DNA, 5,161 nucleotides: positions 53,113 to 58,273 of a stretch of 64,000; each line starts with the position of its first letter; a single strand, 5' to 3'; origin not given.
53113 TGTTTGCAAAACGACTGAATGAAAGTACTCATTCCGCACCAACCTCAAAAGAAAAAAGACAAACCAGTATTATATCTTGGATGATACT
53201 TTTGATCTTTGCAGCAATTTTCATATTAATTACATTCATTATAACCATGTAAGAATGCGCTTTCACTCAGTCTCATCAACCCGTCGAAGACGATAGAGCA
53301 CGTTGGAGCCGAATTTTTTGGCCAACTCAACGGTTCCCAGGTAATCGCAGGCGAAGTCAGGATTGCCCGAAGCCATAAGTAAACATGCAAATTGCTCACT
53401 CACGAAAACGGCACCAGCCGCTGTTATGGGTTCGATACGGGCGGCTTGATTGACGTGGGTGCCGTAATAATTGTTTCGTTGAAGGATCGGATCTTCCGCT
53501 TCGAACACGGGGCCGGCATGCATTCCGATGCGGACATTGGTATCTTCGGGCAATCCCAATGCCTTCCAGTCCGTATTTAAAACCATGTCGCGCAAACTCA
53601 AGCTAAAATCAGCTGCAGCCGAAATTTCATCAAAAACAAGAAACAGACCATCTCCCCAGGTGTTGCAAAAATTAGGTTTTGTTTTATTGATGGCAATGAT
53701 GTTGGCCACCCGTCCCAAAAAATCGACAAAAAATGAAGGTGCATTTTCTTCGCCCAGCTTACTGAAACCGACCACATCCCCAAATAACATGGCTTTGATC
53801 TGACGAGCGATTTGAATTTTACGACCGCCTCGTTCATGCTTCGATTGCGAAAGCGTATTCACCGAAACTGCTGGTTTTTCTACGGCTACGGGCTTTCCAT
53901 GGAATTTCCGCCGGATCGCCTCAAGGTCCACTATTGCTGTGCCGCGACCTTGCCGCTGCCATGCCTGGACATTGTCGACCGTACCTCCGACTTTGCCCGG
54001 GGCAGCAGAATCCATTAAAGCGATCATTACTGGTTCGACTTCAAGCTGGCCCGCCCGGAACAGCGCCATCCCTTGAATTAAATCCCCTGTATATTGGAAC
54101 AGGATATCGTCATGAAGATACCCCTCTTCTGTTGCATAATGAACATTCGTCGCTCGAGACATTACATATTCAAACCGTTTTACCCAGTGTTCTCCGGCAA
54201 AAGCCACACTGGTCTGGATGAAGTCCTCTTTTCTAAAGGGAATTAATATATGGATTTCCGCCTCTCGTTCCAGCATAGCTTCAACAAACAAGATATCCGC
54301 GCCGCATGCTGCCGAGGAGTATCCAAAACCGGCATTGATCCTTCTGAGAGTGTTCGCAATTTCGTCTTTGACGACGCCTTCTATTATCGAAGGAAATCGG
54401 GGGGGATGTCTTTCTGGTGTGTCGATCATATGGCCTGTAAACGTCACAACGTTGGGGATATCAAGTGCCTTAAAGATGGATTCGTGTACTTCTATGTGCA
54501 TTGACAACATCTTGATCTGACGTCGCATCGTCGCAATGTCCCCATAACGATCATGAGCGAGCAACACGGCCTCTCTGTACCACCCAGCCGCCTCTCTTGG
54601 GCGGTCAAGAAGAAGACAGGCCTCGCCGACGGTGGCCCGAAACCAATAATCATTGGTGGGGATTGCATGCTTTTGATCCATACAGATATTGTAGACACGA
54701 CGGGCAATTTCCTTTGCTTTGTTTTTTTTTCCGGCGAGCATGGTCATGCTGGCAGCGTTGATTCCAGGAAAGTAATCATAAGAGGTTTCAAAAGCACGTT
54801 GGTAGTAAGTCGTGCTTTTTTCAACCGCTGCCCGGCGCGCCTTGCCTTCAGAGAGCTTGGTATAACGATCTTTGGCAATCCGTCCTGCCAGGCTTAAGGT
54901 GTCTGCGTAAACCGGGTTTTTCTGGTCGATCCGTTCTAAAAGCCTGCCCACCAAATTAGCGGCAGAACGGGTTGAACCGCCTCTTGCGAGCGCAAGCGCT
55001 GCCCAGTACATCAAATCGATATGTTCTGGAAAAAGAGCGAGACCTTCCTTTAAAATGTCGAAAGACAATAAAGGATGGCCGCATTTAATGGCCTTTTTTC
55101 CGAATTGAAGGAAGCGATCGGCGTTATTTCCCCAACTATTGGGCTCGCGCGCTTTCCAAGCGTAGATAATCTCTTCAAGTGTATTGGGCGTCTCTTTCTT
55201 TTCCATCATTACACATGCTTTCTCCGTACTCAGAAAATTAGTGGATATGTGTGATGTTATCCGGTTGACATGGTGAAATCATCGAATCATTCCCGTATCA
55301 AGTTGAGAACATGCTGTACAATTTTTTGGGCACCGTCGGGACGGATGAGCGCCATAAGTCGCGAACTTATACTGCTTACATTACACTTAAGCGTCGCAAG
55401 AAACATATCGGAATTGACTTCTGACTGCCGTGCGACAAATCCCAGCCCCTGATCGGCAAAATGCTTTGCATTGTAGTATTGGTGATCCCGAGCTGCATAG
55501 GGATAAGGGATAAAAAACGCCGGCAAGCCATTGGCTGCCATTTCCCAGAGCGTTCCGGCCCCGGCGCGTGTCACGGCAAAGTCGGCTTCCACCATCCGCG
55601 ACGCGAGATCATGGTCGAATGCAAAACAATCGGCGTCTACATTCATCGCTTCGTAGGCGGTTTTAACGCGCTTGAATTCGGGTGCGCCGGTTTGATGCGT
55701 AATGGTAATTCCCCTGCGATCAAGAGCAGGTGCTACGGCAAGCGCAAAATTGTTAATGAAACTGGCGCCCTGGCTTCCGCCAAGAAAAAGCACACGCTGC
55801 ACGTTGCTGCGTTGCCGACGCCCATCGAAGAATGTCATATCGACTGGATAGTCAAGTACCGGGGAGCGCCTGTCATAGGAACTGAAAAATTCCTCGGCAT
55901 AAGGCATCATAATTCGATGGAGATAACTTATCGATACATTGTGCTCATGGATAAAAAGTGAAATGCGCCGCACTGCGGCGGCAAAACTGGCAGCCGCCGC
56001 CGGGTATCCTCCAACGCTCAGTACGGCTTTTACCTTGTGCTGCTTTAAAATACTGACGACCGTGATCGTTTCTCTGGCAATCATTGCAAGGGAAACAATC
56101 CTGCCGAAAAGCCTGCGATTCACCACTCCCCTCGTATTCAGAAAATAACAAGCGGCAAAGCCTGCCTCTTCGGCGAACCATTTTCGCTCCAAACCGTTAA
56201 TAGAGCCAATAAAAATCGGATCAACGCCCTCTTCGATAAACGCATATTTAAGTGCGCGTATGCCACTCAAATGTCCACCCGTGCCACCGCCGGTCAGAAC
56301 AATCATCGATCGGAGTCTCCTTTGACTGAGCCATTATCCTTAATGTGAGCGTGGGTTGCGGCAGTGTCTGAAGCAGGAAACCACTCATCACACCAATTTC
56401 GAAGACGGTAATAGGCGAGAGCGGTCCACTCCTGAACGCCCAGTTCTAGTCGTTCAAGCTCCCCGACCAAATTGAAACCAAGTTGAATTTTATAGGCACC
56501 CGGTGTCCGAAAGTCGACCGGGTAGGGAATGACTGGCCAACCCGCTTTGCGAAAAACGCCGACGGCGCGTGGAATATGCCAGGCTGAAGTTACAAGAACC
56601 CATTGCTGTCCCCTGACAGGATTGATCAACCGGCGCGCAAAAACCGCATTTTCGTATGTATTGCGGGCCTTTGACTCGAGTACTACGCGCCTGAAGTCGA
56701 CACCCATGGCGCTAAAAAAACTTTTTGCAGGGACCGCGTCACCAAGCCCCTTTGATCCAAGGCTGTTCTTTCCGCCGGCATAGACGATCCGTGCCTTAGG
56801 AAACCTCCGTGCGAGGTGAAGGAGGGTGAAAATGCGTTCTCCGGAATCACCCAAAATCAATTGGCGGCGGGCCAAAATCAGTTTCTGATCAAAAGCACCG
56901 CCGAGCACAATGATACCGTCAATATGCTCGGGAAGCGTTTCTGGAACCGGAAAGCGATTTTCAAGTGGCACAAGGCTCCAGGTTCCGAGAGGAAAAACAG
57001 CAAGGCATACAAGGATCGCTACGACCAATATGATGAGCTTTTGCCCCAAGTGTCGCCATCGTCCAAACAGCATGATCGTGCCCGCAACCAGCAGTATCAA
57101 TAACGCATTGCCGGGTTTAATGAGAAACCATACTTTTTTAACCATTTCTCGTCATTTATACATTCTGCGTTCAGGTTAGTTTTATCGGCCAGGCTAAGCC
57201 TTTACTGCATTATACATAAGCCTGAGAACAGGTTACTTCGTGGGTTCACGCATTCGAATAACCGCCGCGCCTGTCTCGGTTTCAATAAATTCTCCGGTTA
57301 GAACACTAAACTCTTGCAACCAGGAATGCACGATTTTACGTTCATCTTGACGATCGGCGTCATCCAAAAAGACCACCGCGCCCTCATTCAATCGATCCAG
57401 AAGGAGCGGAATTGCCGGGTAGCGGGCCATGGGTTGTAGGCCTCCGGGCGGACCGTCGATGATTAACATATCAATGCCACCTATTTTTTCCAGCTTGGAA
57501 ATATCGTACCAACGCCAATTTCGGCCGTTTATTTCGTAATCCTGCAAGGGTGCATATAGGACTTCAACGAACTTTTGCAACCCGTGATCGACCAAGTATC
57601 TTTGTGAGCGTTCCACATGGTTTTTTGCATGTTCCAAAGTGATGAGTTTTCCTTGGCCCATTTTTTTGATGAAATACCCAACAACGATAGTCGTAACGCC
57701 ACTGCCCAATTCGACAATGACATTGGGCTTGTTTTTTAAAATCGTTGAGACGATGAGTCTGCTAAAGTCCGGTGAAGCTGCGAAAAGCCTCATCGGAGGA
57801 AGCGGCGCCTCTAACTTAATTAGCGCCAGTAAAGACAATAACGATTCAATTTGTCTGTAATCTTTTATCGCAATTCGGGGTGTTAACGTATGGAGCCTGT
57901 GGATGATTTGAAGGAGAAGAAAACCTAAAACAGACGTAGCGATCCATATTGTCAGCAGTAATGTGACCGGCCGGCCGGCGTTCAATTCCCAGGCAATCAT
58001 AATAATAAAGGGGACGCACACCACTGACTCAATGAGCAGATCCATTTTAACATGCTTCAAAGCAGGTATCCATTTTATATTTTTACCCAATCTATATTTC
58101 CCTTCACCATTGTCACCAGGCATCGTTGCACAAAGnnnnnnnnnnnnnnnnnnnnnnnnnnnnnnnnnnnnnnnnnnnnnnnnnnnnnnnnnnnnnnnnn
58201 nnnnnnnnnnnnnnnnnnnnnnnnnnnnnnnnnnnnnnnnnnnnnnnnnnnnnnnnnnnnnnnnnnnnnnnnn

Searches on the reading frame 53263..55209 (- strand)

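Call 31: search_protein_families(library=pfam, proteins=[window:53263-55209:-], max_evalue=0.001)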
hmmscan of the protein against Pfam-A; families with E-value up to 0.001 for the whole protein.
window:53263-55209:- (648 aa): 3 families
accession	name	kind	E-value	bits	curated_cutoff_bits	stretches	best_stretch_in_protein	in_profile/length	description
PF20308.4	TPR-S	-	9.2e-17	61.9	27.6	1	58-155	14-101/102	Tetratricopeptide Repeats-Sensor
PF13281.12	MAP3K_TRAF_bd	-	5.5e-13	49.1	24.1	1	63-201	173-313/371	MAP3K TRAFs-binding domain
PF00211.25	Guanylate_cyc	-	1.1e-11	45.1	21.9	1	473-630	10-171/183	Adenylate and Guanylate cyclase catalytic domain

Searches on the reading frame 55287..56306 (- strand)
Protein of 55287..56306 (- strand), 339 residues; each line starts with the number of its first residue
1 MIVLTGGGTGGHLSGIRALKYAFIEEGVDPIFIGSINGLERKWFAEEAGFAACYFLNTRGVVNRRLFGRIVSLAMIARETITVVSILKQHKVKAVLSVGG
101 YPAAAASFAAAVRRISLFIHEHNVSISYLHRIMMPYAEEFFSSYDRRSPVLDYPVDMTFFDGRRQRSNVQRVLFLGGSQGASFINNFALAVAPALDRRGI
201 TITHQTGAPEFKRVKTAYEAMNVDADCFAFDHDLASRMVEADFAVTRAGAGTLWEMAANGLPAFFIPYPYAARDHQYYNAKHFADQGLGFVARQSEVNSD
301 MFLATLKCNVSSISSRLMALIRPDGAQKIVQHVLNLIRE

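Call 31: search_protein_families(library=pfam, proteins=[window:55287-56306:-], max_evalue=0.001)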
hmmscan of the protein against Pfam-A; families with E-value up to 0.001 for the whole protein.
window:55287-56306:- (339 aa): 2 families
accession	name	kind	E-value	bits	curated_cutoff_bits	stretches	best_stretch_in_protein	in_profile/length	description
PF04101.22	Glyco_tran_28_C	-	2.8e-34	119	22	1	172-301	2-132/166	Glycosyltransferase family 28 C-terminal domain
PF03033.26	Glyco_transf_28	-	1.4e-21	77.5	26.2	1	2-140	1-137/139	Glycosyltransferase family 28 N-terminal domain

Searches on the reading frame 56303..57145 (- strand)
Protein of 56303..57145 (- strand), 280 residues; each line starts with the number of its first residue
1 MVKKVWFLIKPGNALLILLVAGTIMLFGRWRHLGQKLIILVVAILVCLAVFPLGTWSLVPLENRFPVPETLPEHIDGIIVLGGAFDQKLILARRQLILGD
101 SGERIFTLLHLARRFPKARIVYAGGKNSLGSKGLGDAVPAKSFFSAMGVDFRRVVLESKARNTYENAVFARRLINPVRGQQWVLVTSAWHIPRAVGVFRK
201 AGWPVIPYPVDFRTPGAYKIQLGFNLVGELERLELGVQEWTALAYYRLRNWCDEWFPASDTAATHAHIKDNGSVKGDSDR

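Call 31: search_protein_families(library=pfam, proteins=[window:56303-57145:-], max_evalue=0.001)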
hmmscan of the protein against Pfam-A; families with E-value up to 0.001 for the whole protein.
window:56303-57145:- (280 aa): 1 family
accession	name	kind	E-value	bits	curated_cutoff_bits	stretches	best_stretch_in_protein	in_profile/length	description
PF02698.23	DUF218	-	6.4e-25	88.1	27.6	1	76-225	1-110/133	DUF218 domain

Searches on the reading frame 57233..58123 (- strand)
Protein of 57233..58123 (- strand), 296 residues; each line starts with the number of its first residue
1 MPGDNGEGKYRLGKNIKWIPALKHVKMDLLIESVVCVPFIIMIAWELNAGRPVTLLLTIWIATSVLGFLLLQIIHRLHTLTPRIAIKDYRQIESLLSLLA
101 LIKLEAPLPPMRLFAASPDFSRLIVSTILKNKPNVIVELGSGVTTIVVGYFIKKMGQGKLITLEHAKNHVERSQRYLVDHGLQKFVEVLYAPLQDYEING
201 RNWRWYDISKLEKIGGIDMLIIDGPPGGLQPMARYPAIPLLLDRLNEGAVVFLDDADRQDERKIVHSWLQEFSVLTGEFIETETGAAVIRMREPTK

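Call 31: search_protein_families(library=pfam, proteins=[window:57233-58123:-], max_evalue=0.001)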
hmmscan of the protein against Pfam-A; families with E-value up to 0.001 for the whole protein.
window:57233-58123:- (296 aa): 1 family
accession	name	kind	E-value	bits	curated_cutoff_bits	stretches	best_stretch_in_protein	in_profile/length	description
PF13578.12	Methyltransf_24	-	5.3e-10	40.6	26.3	1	137-255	1-104/105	Methyltransferase domain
